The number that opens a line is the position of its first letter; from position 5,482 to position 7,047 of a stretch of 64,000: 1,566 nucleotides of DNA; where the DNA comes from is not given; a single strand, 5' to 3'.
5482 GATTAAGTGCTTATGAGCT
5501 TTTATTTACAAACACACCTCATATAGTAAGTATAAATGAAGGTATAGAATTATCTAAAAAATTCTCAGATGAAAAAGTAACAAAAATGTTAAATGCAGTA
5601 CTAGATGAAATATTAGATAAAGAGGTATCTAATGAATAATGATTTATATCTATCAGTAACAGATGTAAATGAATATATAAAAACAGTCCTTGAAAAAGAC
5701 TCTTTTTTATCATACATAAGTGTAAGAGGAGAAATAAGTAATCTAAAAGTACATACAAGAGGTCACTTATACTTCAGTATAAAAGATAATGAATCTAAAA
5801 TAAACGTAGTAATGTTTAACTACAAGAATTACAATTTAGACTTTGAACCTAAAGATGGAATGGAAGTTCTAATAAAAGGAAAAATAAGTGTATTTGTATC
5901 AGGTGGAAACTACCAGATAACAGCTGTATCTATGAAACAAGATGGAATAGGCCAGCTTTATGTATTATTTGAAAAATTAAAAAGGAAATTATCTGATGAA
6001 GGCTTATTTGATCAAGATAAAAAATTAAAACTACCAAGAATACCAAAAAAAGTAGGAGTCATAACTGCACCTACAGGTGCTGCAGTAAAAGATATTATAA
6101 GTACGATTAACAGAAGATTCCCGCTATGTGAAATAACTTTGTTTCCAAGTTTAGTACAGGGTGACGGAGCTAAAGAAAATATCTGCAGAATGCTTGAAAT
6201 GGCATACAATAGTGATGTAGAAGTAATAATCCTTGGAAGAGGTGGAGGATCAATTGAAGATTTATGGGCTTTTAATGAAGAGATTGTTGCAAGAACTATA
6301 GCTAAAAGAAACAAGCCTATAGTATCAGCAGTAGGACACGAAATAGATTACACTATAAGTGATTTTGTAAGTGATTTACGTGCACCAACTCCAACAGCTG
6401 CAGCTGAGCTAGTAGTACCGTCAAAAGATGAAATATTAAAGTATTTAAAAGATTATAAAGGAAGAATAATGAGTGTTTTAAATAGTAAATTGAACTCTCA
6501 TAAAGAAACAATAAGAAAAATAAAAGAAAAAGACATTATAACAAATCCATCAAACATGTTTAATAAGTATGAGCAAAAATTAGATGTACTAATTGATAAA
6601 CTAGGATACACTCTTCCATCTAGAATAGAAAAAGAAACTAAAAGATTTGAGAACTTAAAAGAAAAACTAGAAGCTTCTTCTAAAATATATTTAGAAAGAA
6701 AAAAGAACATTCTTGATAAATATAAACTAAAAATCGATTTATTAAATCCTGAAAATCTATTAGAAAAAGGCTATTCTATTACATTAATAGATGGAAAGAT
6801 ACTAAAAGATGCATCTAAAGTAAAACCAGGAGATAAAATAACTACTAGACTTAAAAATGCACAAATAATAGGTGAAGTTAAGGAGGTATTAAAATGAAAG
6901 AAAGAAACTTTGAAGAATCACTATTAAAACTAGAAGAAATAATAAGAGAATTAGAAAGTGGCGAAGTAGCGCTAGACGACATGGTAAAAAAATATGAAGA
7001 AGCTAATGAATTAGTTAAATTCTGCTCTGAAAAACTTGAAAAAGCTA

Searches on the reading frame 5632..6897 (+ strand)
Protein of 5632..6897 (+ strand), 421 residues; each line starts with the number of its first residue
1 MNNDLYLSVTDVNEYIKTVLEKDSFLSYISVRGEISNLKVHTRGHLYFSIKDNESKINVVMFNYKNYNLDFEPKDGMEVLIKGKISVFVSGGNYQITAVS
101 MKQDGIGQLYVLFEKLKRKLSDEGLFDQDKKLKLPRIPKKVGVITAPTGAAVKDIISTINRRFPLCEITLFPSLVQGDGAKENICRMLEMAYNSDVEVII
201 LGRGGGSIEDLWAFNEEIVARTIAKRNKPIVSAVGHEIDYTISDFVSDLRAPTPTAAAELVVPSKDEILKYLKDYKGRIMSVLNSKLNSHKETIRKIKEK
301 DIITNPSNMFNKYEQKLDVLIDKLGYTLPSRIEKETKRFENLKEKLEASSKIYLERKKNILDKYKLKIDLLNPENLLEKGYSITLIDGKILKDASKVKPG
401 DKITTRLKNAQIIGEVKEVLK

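Call 31: search_protein_families(library=pfam, proteins=[window:5632-6897:+], max_evalue=0.00001)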
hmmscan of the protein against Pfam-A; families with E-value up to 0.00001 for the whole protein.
window:5632-6897:+ (421 aa): 3 families
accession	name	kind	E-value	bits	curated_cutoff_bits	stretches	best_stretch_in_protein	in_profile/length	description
PF02601.20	Exonuc_VII_L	-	7.5e-92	308.6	35.9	1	125-412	1-312/315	Exonuclease VII, large subunit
PF13742.12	tRNA_anti_2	-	2.3e-27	95.5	27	1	7-101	1-94/95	OB-fold nucleic acid binding domain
PF01336.31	tRNA_anti-codon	-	2.4e-12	47.1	27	1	29-101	1-72/75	OB-fold nucleic acid binding domain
